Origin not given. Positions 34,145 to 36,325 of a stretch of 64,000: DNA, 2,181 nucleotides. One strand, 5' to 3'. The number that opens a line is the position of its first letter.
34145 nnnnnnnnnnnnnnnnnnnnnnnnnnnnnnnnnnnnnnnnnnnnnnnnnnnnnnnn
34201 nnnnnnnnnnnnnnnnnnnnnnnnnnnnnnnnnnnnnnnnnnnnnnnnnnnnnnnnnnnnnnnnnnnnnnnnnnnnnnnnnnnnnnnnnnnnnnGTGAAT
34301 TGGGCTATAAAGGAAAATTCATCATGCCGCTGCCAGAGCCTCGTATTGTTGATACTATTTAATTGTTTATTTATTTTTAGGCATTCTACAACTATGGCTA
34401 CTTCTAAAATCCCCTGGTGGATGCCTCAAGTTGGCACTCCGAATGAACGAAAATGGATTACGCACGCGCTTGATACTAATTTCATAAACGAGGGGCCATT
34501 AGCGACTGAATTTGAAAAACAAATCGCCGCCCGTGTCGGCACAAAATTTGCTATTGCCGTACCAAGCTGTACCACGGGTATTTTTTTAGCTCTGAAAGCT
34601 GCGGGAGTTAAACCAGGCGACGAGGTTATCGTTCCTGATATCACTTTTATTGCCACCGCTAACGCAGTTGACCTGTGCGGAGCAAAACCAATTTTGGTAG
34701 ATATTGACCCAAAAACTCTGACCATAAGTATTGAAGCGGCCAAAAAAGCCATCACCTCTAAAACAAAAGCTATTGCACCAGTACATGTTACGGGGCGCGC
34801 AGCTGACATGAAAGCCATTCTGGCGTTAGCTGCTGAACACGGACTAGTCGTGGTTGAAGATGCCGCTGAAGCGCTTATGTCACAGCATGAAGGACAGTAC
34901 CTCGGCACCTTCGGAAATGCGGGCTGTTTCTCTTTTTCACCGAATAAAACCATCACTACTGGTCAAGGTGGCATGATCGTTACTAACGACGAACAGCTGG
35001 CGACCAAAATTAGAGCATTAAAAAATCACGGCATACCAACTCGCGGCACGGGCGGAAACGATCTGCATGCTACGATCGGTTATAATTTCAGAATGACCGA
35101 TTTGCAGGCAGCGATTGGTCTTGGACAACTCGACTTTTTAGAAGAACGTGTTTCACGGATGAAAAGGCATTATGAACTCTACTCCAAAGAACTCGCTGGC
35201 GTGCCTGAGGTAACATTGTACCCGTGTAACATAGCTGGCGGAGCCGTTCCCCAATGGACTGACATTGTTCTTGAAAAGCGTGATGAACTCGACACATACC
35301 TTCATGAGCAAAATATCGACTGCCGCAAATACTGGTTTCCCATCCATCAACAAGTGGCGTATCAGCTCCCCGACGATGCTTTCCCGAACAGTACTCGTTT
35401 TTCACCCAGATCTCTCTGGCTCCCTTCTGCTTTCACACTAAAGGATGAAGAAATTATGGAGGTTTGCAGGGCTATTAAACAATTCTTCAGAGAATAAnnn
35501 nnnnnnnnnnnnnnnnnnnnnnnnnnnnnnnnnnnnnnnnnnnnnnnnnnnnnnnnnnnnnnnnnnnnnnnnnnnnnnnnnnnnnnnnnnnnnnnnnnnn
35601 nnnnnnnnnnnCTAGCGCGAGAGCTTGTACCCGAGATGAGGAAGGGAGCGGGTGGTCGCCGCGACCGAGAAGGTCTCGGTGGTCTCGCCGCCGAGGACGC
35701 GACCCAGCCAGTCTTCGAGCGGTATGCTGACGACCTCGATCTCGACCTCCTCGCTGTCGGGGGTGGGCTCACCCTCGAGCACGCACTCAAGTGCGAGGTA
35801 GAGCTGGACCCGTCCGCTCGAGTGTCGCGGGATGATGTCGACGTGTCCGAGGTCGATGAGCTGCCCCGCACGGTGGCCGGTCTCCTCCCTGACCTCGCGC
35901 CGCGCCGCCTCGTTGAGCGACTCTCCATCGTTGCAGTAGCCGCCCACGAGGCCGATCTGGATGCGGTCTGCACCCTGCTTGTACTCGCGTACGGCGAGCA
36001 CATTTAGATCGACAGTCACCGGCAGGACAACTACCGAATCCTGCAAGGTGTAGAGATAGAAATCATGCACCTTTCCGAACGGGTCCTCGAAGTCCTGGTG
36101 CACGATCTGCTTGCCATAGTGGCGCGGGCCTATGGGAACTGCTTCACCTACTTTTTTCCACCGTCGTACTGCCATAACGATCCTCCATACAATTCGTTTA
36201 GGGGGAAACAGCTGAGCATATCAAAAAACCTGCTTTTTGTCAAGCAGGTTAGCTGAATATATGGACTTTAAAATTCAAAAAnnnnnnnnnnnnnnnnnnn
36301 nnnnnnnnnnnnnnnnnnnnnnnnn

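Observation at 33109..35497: C-methyltransferase plus aminotransferase pair implies a branched-chain (C-methyl) amino-deoxy sugar in the envelope glycan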

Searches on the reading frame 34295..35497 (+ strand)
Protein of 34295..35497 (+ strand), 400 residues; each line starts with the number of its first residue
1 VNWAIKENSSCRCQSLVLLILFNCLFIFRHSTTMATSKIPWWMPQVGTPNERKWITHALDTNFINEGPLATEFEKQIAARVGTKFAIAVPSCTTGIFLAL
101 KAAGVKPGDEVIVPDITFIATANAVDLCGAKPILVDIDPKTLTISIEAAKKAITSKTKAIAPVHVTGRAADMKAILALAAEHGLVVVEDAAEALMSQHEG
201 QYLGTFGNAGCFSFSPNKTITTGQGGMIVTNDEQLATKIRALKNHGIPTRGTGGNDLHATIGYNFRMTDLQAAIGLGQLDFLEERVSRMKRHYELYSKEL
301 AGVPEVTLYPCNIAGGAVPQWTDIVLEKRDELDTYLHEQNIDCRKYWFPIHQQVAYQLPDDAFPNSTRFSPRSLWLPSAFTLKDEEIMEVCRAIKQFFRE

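Call 3: search_protein_families(library=pfam, proteins=[window:34295-35497:+])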
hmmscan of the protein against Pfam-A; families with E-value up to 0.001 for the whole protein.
window:34295-35497:+ (400 aa): 5 families
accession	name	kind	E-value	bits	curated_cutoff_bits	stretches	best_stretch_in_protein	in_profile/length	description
PF01041.23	DegT_DnrJ_EryC1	-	3.5e-111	372.3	19.8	1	50-394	6-359/360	DegT/DnrJ/EryC1/StrS aminotransferase family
PF00155.27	Aminotran_1_2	-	5.8e-11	42.6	19.7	1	68-191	42-187/361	Aminotransferase class I and II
PF01053.26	Cys_Met_Meta_PP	-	2.3e-06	26.9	27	1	68-190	52-174/381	Cys/Met metabolism PLP-dependent enzyme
PF00266.25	Aminotran_5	-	4.7e-06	26.3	21.5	1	72-198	47-184/371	Aminotransferase class-V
PF01212.27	Beta_elim_lyase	-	5e-06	26.5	27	1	66-246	30-227/288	Beta-eliminating lyase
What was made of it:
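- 34394..35497 (+): DegT-family PLP sugar aminotransferase, 367 aa, probably acting at C-4. PF01041 3.5e-111 (call 3).
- Checked: ORF 34295-35497 hits PF01041 DegT/DnrJ/EryC1 at 3.5e-111 (call 3).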

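Call 4: search_protein_families(library=ncbifam, proteins=[window:34295-35497:+])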
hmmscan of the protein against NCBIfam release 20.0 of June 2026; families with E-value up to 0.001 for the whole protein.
window:34295-35497:+ (400 aa): 27 families (the best 25 are shown)
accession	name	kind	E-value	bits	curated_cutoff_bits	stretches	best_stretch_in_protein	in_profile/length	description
TIGR04181.1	NHT_00031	hypoth_equivalog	1.9e-84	283.6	420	1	43-378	5-358/359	LegC family aminotransferase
TIGR03588.1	PseC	equivalog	2.7e-77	260.3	423.5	1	53-397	15-379/380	UDP-4-amino-4,6-dideoxy-N-acetyl-beta-L-altrosamine transaminase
TIGR04427.1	PLP_DesI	equivalog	4.4e-68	230.2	650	1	55-395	38-380/390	dTDP-4-dehydro-6-deoxyglucose aminotransferase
NF008658.2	PRK11658.1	equivalog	1.6e-65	221.3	631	1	40-397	6-376/379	UDP-4-amino-4-deoxy-L-arabinose aminotransferase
NF008687.0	PRK11706.1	equivalog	1.9e-63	214.5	375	1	48-398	10-374/375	dTDP-4-amino-4,6-dideoxygalactose transaminase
TIGR02379.1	ECA_wecE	subfamily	7.1e-56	189.6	434.85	1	39-398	2-375/376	dTDP-4-amino-4,6-dideoxy-D-glucose transaminase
NF011936.0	PRK15407.1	equivalog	1.1e-46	159.5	423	2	48-248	46-253/440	lipopolysaccharide biosynthesis protein RfbH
NF041364.1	GntC_guanitoxin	equivalog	2.2e-11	43.3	415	1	89-200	65-184/356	guanitoxin biosynthesis PLP-dependent (S)-gamma-hydroxy-L-arginine cyclodehydratase GntC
NF004975.0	PRK06348.1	equivalog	2e-09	36.9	549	1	73-221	79-228/384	pyridoxal phosphate-dependent aminotransferase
NF006569.0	PRK09082.1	subfamily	2.8e-09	36.6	420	1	70-190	77-203/386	methionine aminotransferase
NF006230.0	PRK08363.1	equivalog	5.1e-09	35.4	534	1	94-203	103-218/398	alanine aminotransferase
NF005817.0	PRK07683.1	equivalog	2.1e-08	33.3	575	1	93-189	99-200/387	aminotransferase A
NF005816.0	PRK07682.1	equivalog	2.8e-08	32.8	620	1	94-195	101-208/390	aminotransferase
NF004621.0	PRK05957.1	equivalog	2.9e-08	32.9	498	1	84-191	89-201/389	pyridoxal phosphate-dependent aminotransferase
NF004770.0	PRK06108.1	subfamily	3.2e-07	29.5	422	1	70-190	83-210/396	pyridoxal phosphate-dependent aminotransferase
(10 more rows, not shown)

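Call 20: search_solved_structures(query=window:34394-35494:+, max_evalue=1e-20, show_alignments=1)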
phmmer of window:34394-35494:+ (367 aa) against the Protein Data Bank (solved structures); distinct sequences matched with E-value up to 1e-20: 54.
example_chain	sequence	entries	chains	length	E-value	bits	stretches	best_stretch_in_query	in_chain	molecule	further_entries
7b0m_AAA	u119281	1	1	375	6.4e-69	236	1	17-350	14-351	Sugar aminotransferase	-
3bn1_A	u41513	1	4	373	7.7e-66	225.9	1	16-362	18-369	Perosamine synthetase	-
3dr7_A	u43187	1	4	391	9.1e-66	225.6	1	16-362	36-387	Putative perosamine synthetase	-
3dr4_A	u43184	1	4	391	6.2e-65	222.9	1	16-362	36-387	Putative perosamine synthetase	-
7b0d_A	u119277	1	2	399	5.7e-57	196.7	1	31-364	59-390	Glutamine--scyllo-inositol transaminase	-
8sng_A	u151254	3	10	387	4.2e-53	184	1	6-363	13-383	UDP-4-amino-4-deoxy-L-arabinose--oxoglutarate aminotransferase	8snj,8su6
1mdo_A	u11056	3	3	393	9.8e-52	179.5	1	5-271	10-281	ArnB aminotransferase | UDP-4-amino-4-deoxy-L-arabinose--oxoglutarate aminotransferase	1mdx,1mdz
4oca_A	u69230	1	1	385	6.4e-51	176.8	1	5-271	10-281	UDP-4-amino-4-deoxy-L-arabinose--oxoglutarate aminotransferase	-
8e77_A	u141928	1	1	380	3.7e-49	171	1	34-359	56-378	DegT/DnrJ/EryC1/StrS aminotransferase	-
8e75_A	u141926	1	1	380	3.7e-49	171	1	34-359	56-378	DegT/DnrJ/EryC1/StrS aminotransferase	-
3nyu_A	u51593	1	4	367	5.2e-49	170.5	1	34-361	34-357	Aminotransferase WbpE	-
3nu7_A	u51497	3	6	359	6.8e-49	170.1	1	34-360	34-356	Aminotransferase WbpE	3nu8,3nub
9bgp_A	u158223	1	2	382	2e-48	168.6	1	34-360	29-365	aminotransferase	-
3nys_A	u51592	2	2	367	3.3e-48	167.9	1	34-361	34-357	Aminotransferase WbpE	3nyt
2oga_A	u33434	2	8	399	6.6e-48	166.9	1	22-364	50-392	Transaminase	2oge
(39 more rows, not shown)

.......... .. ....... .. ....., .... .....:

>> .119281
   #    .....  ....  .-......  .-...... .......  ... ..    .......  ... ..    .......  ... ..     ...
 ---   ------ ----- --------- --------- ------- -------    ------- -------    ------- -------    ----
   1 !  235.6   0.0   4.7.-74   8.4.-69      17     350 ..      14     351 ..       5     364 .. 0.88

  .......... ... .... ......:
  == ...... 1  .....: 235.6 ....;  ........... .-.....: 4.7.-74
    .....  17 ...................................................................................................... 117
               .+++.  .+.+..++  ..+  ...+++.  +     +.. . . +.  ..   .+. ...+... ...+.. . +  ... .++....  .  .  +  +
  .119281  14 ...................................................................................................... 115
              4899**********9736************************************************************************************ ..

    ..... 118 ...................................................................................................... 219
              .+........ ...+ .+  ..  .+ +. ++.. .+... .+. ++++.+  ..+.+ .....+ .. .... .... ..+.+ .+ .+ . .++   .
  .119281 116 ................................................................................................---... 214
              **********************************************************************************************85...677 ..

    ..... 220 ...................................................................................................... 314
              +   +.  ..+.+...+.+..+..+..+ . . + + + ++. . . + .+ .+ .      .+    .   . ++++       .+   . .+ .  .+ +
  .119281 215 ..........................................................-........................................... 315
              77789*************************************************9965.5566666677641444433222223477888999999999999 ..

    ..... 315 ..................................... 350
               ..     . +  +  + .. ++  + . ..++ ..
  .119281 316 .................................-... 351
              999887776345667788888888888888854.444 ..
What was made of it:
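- On DegT/DnrJ/EryC1 sugar aminotransferase: All top NCBIfam models and the top characterised PDB hit are C-4 enzymes, but C-3 enzymes follow closely (calls 4, 20).
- Closest known: GDP-perosamine synthase. Same: These are the closest characterised relatives of the aminotransferase, and they are C-4 aminotransferases acting on 4-keto sugars (calls 4, 20).
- The aminotransferase's closest characterised relative is GDP-perosamine synthase, which acts on a 6-deoxyhexose (call 20). The top characterised aminotransferase relatives all act at C-4 (calls 4, 20).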

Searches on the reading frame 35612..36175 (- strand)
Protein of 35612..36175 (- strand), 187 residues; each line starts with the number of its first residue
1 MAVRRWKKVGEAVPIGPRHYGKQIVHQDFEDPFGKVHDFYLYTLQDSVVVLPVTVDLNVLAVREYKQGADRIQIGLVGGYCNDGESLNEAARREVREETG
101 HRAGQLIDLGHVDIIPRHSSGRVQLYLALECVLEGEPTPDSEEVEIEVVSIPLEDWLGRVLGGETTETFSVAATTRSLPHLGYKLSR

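Call 3: search_protein_families(library=pfam, proteins=[window:35612-36175:-])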
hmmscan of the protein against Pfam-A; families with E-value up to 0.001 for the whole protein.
window:35612-36175:- (187 aa): 1 family
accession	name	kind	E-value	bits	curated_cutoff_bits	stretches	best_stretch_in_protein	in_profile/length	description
PF00293.34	NUDIX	-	4.9e-14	52.9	21.1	1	45-154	3-116/134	NUDIX domain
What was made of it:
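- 35612..36175 (-): Nudix hydrolase, a recurrent member of the cassette; role unknown. PF00293 4.9e-14 (call 3).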

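Call 4: search_protein_families(library=ncbifam, proteins=[window:35612-36175:-])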
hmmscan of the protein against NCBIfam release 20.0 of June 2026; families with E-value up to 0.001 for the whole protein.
window:35612-36175:- (187 aa): 3 families
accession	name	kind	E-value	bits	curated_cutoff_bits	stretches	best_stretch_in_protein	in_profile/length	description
NF008736.0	PRK11762.1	equivalog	7.2e-19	68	169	1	44-173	46-173/186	ADP compounds hydrolase NudE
TIGR02705.1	nudix_YtkD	equivalog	8.6e-05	22.1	154.4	1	76-117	49-90/156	RNA deprotection pyrophosphohydrolase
NF006961.0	PRK09438.1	equivalog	0.00045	19.7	103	1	44-103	7-63/151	dihydroneopterin triphosphate diphosphatase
